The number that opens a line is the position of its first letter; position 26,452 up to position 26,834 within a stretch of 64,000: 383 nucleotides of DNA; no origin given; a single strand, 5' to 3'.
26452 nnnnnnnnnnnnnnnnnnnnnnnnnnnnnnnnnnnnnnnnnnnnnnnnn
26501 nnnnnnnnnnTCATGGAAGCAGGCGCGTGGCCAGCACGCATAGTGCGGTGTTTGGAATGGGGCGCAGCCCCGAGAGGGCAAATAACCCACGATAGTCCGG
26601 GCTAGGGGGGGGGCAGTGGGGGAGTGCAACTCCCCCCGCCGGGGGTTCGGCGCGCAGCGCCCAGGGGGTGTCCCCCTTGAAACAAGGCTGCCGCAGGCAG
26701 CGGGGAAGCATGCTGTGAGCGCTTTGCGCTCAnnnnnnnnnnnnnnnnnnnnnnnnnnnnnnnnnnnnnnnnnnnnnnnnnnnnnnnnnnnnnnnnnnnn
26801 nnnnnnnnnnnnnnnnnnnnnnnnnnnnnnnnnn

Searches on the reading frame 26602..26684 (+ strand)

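Call 84: search_protein_families(library=pfam, proteins=[L095:4783-5940:+, L095:6091-6501:+, L099:4006-4962:-, L099:5359-6525:-, L100:13-1122:+, L100:1805-2416:+], max_evalue=0.001)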
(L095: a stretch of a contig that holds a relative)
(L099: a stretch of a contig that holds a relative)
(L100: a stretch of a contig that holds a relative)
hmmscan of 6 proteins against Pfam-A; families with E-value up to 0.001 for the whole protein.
L095:4783-5940:+ (385 aa): 4 families
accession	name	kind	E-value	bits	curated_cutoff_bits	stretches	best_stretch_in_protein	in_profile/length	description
PF22691.2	Thiolase_C_1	-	1.4e-43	148.5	28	1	239-382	2-143/144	Thiolase C-terminal domain-like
PF00108.29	Thiolase_N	-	7.5e-23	81.7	26.4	1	4-219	1-257/260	Thiolase, N-terminal domain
PF02803.24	Thiolase_C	-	7.1e-07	29.3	27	1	257-358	23-106/123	Thiolase, C-terminal domain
PF00109.32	ketoacyl-synt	-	0.00024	21.2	20.8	1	61-131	153-222/252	Beta-ketoacyl synthase, N-terminal domain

L095:6091-6501:+ (136 aa): 2 families
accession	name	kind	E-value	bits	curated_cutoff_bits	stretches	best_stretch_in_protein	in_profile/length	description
PF01796.24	OB_ChsH2_C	-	1.5e-22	79.7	27.1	1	50-111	4-65/65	ChsH2, C-terminal OB-fold domain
PF12172.15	zf-ChsH2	-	1.7e-07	31.4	23.2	1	15-41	6-32/37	ChsH2, rubredoxin-like zinc ribbon domain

L099:4006-4962:- (318 aa): 2 families
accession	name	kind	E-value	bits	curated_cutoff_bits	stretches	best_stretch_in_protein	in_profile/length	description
PF03328.21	HpcH_HpaI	-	3.8e-47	160.8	25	1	28-250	1-221/221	HpcH/HpaI aldolase/citrate lyase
PF15617.12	C-C_Bond_Lyase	-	3.5e-08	33.4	28.4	1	30-281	10-289/320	C-C_Bond_Lyase of the TIM-Barrel fold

L099:5359-6525:- (388 aa): 4 families
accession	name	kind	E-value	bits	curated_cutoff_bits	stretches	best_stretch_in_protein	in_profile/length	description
PF00441.29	Acyl-CoA_dh_1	-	2.2e-34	119.2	22.4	1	233-366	1-134/150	Acyl-CoA dehydrogenase, C-terminal domain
PF02771.21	Acyl-CoA_dh_N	-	1.4e-29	103.2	22.9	1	6-116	1-113/113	Acyl-CoA dehydrogenase, N-terminal domain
PF02770.24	Acyl-CoA_dh_M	-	7.5e-17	61.7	33.3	1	121-219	1-95/97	Acyl-CoA dehydrogenase, middle domain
PF08028.16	Acyl-CoA_dh_2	-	2.3e-14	54.3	22.7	1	249-361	2-124/134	Acyl-CoA dehydrogenase, C-terminal domain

L100:13-1122:+ (369 aa): 2 families
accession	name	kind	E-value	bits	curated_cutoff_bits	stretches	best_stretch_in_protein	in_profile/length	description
PF13458.12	Peripla_BP_6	-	8.9e-38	131.3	31.7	1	2-327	9-317/343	Periplasmic binding protein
PF01094.35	ANF_receptor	-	0.00088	18.8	25.4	0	24-259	11-249/353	Receptor family ligand binding region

L100:1805-2416:+ (204 aa): 0 families

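Call 88: search_protein_families(library=pfam, proteins=[L106:721-1629:+], max_evalue=0.01)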
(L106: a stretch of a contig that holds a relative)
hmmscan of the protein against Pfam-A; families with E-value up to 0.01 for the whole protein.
L106:721-1629:+ (302 aa): 2 families
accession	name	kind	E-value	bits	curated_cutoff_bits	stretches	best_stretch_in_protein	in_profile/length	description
PF04055.27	Radical_SAM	-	1.3e-10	42.1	29.5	1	81-213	2-139/166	Radical SAM superfamily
PF13353.11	Fer4_12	-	0.001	19.8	22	1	74-129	3-58/137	4Fe-4S single cluster domain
